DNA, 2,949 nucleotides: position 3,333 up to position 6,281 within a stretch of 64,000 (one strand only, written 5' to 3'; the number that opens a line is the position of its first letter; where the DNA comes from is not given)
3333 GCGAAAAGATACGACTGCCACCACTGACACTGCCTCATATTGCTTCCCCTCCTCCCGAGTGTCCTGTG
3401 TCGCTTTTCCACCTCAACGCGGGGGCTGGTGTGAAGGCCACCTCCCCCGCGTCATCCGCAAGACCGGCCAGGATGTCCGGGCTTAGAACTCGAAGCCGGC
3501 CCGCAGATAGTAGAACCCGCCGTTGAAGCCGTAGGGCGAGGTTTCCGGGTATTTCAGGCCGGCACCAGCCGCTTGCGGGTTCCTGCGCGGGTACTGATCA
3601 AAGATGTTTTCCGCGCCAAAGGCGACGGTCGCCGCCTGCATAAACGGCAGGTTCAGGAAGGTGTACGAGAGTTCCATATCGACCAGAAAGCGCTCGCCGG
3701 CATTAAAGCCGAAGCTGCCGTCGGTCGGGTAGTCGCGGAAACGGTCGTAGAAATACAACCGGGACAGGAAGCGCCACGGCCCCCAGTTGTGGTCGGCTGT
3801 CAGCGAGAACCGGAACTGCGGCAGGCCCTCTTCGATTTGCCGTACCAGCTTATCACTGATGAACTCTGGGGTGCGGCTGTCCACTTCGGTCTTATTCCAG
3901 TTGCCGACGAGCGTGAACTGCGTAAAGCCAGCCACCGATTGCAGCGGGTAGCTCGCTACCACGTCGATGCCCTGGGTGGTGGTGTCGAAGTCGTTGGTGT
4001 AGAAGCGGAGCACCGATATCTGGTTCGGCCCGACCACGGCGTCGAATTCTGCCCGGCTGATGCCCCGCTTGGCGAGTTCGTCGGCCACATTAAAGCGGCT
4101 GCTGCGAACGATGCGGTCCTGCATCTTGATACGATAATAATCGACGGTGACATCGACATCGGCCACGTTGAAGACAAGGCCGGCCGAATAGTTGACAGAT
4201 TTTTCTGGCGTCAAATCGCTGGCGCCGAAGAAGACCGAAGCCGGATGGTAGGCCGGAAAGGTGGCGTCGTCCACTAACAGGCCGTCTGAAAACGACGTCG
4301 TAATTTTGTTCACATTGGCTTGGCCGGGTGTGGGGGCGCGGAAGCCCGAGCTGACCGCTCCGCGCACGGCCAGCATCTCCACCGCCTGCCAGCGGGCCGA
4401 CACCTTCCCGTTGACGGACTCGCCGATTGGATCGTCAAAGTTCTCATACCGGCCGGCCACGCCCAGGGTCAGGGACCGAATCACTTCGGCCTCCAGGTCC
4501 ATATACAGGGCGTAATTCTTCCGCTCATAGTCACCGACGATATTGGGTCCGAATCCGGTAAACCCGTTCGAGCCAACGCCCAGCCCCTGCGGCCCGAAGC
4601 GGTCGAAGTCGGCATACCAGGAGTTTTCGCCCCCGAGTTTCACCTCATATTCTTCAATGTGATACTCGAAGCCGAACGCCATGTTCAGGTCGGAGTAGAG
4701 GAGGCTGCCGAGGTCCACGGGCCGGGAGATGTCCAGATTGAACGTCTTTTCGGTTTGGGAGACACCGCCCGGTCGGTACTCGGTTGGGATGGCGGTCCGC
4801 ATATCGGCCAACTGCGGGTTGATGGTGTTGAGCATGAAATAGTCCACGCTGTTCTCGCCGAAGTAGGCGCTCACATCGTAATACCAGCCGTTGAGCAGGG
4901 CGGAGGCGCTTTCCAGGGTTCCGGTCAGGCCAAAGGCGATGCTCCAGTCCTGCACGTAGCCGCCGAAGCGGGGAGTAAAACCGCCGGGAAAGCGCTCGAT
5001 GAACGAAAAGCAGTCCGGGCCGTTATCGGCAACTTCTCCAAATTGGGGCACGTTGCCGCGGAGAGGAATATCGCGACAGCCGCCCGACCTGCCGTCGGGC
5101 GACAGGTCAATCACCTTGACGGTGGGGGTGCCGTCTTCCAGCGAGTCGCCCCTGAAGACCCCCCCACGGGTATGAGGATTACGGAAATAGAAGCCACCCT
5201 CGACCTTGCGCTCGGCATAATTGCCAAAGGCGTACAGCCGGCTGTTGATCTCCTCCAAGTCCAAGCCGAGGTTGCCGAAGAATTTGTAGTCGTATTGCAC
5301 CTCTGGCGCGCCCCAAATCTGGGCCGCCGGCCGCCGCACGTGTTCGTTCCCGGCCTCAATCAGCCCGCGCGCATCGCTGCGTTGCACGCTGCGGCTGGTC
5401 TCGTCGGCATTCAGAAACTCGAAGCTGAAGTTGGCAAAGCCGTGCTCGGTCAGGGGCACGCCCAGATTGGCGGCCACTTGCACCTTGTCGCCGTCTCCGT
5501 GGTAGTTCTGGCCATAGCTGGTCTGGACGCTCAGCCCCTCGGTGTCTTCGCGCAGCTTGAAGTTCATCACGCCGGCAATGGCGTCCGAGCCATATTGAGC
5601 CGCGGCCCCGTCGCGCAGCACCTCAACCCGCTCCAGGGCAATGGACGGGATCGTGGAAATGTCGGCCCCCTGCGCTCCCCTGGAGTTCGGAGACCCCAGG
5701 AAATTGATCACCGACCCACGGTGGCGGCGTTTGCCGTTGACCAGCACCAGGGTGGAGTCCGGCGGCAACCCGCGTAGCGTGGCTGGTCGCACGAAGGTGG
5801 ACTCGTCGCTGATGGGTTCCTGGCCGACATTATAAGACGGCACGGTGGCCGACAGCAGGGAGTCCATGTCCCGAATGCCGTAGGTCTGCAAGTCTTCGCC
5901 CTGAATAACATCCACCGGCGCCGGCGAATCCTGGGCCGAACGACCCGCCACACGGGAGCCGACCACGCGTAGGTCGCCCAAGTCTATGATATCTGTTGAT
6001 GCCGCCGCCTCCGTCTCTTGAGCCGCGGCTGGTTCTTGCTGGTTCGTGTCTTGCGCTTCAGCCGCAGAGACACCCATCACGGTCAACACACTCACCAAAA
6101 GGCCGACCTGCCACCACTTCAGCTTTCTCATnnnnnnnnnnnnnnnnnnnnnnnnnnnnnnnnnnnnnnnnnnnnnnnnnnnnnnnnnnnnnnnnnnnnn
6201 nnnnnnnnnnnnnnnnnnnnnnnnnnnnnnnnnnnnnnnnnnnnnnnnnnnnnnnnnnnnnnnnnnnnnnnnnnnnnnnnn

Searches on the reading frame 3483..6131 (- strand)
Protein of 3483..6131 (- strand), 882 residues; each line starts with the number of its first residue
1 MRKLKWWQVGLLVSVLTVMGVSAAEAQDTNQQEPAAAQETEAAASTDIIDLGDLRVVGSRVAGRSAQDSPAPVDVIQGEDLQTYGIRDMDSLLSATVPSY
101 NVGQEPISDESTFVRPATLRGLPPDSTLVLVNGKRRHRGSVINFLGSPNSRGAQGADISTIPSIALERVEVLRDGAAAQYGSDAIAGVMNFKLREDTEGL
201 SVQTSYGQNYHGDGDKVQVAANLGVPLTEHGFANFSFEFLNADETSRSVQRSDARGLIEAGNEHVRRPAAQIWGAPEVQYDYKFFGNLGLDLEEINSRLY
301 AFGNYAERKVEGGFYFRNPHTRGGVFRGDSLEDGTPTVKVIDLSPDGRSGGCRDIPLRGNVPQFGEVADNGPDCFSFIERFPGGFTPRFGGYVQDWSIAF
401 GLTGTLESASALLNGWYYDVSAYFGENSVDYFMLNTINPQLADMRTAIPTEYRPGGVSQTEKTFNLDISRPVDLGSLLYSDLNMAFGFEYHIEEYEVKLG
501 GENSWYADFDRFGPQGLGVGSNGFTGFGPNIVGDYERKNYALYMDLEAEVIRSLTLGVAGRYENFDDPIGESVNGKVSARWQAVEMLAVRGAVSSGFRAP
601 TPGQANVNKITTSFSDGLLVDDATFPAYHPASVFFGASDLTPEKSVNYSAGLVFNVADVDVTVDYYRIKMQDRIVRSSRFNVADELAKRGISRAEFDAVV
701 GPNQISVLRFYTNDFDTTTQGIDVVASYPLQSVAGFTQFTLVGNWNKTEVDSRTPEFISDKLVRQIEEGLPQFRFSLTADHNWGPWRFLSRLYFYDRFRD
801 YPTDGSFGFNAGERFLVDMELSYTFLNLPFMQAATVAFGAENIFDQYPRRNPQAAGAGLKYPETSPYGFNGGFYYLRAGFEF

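Call 4: search_protein_families(library=pfam, proteins=[window:3483-6131:-])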
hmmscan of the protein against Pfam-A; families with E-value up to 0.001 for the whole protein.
window:3483-6131:- (882 aa): 2 families
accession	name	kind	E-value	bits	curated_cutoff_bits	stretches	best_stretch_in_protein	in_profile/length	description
PF00593.30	TonB_dep_Rec_b-barrel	-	8.9e-31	108.6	27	1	390-843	55-436/436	TonB dependent receptor-like, beta-barrel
PF07715.20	Plug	-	5.7e-19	69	23.9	1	66-188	2-107/107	TonB-dependent Receptor Plug Domain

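Call 5: search_protein_families(library=ncbifam, proteins=[window:3483-6131:-])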
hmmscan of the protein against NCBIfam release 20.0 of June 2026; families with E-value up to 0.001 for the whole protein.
window:3483-6131:- (882 aa): 14 families
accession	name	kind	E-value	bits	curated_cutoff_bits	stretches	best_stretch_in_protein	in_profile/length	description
NF010051.0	PRK13528.1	subfamily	3.1e-26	91.8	583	2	43-266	37-247/727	FepA family TonB-dependent siderophore receptor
NF010048.1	PRK13524.1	subfamily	5.7e-25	87.9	493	2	16-229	5-214/744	FepA family TonB-dependent siderophore receptor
NF010010.0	PRK13483.1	equivalog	6.2e-24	83.9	927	2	50-198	31-167/660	ligand-gated channel protein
NF010038.0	PRK13513.1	equivalog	1.9e-21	76.3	942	2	52-199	35-170/659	ligand-gated channel protein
TIGR01786.1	TonB-hemlactrns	subfamily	1.2e-19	70.1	323.75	1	479-847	346-685/719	TonB-dependent hemoglobin/transferrin/lactoferrin family receptor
NF050067.1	TonBEntbctnRecCfrA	equivalog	8.4e-19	67.3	1200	2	45-194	20-158/698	TonB-dependent ferric enterobactin receptor CfrA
TIGR01785.1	TonB-hemin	subfamily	1.5e-18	66.6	316.85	2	571-850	412-656/677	TonB-dependent heme/hemoglobin receptor family protein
NF010012.0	PRK13486.1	equivalog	3.9e-17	61.9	924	2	47-208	20-172/696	TonB-dependent receptor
NF010011.0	PRK13484.1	equivalog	8.9e-15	54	1197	1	56-191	34-156/682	IreA family TonB-dependent siderophore receptor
NF007478.2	PRK10064.1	equivalog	1e-14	53.7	745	1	52-192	30-156/663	catecholate siderophore receptor CirA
NF007926.1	PRK10641.1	equivalog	7.6e-13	47.9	836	1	70-211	45-171/617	TonB-dependent vitamin B12 receptor BtuB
TIGR01783.1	TonB-siderophor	subfamily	7.9e-11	41.3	223.5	1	70-245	3-156/649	TonB-dependent siderophore receptor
TIGR01779.1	TonB-B12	equivalog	4.6e-10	38.7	599.7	1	51-211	28-173/614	TonB-dependent vitamin B12 receptor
TIGR01776.1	TonB-tbp-lbp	subfamily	5.6e-05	21.2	468.8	1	582-734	651-779/946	lactoferrin/transferrin family TonB-dependent receptor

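Call 8: find_encoding_contigs(protein=window:3483-6131:-, flank=3000, max_places=10)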
Protein window:3483-6131:- (882 aa): no gene with exactly this product is on record in the collection.

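Call 25: find_homologous_proteins(query=window:3486-6131:-, max_evalue=1e-100)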
Query window:3486-6131:- (882 aa): 7570 proteins with E <= 1e-100 among 8000 candidates; the best 120 are listed.
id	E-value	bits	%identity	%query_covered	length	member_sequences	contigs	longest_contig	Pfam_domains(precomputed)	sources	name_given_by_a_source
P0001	0.0e+0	2022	100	100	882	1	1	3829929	PF07715.21,PF00593.31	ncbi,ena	-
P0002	0.0e+0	1835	90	100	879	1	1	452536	PF07715.21,PF00593.31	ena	-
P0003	0.0e+0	1834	89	100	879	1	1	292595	PF07715.21,PF00593.31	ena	-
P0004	0.0e+0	1834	90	100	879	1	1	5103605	PF07715.21,PF00593.31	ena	-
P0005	0.0e+0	1832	89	100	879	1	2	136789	PF07715.21,PF00593.31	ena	-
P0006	0.0e+0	1831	89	100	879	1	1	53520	PF07715.21,PF00593.31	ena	-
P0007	0.0e+0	1830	90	100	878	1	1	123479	PF07715.21,PF00593.31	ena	-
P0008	0.0e+0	1828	89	100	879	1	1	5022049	PF07715.21,PF00593.31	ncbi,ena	-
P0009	0.0e+0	1828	89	100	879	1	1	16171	PF07715.21,PF00593.31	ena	-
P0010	0.0e+0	1827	89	100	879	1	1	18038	PF07715.21,PF00593.31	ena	-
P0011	0.0e+0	1827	89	100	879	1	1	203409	PF07715.21,PF00593.31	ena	-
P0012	0.0e+0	1825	89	100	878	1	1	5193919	PF07715.21,PF00593.31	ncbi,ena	-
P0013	0.0e+0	1824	89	100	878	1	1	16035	PF07715.21,PF00593.31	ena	-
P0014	0.0e+0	1821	89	100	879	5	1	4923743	PF07715.21,PF00593.31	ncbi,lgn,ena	-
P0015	0.0e+0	1816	89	100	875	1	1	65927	PF07715.21,PF00593.31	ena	-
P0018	0.0e+0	1797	91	97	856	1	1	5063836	PF07715.21,PF00593.31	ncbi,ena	-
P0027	0.0e+0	1766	92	94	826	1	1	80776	PF07715.21,PF00593.31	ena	-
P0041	0.0e+0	1614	92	86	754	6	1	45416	PF07715.21,PF00593.31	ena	-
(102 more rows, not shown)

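Call 26: find_encoding_contigs(protein=P0001, flank=1500, max_places=4)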
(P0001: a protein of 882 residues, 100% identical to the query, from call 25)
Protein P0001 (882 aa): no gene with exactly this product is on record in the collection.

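Call 27: find_encoding_contigs(protein=P0027, flank=2500, max_places=3)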
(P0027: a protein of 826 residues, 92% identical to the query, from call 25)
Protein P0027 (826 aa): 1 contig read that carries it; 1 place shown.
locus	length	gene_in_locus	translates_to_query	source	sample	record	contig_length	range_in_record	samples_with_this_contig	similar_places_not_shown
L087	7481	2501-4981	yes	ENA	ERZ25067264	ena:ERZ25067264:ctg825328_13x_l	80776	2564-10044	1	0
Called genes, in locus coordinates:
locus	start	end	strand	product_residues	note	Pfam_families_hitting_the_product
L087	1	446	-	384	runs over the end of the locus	PF13506:Glyco_transf_21, PF13641:Glyco_tranf_2_3, PF13632:Glyco_trans_2_3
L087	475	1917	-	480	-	PF02310:B12-binding (weak), PF04055:Radical_SAM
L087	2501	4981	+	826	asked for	PF07715:Plug, PF00593:TonB_dep_Rec_b-barrel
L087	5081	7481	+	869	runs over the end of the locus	PF07715:Plug, PF00593:TonB_dep_Rec_b-barrel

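Call 28: find_encoding_contigs(protein=P0041, flank=2500, max_places=3)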
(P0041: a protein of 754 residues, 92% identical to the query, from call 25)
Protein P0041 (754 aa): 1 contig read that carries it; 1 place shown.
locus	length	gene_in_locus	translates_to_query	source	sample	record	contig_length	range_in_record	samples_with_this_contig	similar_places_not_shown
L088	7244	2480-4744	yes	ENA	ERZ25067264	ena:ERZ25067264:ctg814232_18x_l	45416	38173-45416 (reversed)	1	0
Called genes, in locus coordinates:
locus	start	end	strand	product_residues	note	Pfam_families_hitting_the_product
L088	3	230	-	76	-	?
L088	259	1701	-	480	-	PF02310:B12-binding (weak), PF04055:Radical_SAM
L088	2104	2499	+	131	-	-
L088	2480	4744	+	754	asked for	PF07715:Plug, PF00593:TonB_dep_Rec_b-barrel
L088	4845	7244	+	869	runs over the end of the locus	PF07715:Plug, PF00593:TonB_dep_Rec_b-barrel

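Call 29: find_encoding_contigs(protein=P0018, flank=2500, max_places=3)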
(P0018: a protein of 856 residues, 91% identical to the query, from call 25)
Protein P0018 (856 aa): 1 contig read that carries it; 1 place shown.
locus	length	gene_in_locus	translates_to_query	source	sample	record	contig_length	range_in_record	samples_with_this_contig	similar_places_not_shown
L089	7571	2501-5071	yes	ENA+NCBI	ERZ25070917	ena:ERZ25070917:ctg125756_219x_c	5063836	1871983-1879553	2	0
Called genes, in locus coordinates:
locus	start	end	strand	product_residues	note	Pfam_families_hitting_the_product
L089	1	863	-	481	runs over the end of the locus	PF02310:B12-binding (weak), PF04055:Radical_SAM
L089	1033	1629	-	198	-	PF05685:Uma2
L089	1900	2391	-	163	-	-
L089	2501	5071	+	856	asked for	PF07715:Plug, PF00593:TonB_dep_Rec_b-barrel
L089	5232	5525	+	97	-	-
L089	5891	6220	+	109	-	-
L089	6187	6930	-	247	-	PF12686:DUF3800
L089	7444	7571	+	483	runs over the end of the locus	PF12161:HsdM_N, PF02384:N6_Mtase, PF07669:Eco57I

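Call 45: find_encoding_contigs(protein=P0004, flank=2500, max_places=4)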
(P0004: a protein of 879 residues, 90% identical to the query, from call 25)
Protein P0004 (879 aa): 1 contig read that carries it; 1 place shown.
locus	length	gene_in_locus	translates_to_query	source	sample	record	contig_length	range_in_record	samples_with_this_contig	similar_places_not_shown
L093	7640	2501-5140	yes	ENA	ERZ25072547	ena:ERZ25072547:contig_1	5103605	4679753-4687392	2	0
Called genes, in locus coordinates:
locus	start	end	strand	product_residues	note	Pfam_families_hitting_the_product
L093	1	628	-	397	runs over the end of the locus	PF13506:Glyco_transf_21, PF13641:Glyco_tranf_2_3, PF13632:Glyco_trans_2_3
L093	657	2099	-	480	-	PF02310:B12-binding (weak), PF04055:Radical_SAM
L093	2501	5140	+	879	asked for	PF07715:Plug, PF00593:TonB_dep_Rec_b-barrel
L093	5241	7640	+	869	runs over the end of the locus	PF07715:Plug, PF00593:TonB_dep_Rec_b-barrel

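Call 46: find_encoding_contigs(protein=P0008, flank=2500, max_places=4)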
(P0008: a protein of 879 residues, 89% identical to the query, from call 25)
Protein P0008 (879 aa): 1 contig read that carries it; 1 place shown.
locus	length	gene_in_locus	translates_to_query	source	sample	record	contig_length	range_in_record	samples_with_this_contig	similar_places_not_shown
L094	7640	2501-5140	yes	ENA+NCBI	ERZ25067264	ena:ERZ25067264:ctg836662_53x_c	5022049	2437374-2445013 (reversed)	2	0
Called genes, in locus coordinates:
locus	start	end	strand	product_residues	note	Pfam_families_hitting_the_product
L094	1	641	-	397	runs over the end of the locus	PF13506:Glyco_transf_21, PF13641:Glyco_tranf_2_3, PF13632:Glyco_trans_2_3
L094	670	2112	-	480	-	PF02310:B12-binding (weak), PF04055:Radical_SAM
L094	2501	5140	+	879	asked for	PF07715:Plug, PF00593:TonB_dep_Rec_b-barrel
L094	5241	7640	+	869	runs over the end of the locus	PF07715:Plug, PF00593:TonB_dep_Rec_b-barrel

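Call 47: find_encoding_contigs(protein=P0014, flank=2500, max_places=4)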
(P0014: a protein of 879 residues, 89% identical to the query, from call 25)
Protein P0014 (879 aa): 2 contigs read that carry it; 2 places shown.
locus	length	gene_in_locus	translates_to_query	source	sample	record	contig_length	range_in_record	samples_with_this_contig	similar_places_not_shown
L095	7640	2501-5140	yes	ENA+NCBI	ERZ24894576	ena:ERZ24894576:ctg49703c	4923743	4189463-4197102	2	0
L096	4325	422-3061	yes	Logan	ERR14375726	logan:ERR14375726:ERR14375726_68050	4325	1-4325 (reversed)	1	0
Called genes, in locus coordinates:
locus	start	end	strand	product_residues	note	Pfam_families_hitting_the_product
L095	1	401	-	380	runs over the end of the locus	PF13506:Glyco_transf_21, PF13641:Glyco_tranf_2_3, PF13632:Glyco_trans_2_3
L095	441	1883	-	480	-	PF02310:B12-binding (weak), PF04055:Radical_SAM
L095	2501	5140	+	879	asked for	PF07715:Plug, PF00593:TonB_dep_Rec_b-barrel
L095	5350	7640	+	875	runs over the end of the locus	PF07715:Plug, PF00593:TonB_dep_Rec_b-barrel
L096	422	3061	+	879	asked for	PF07715:Plug, PF00593:TonB_dep_Rec_b-barrel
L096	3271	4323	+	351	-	?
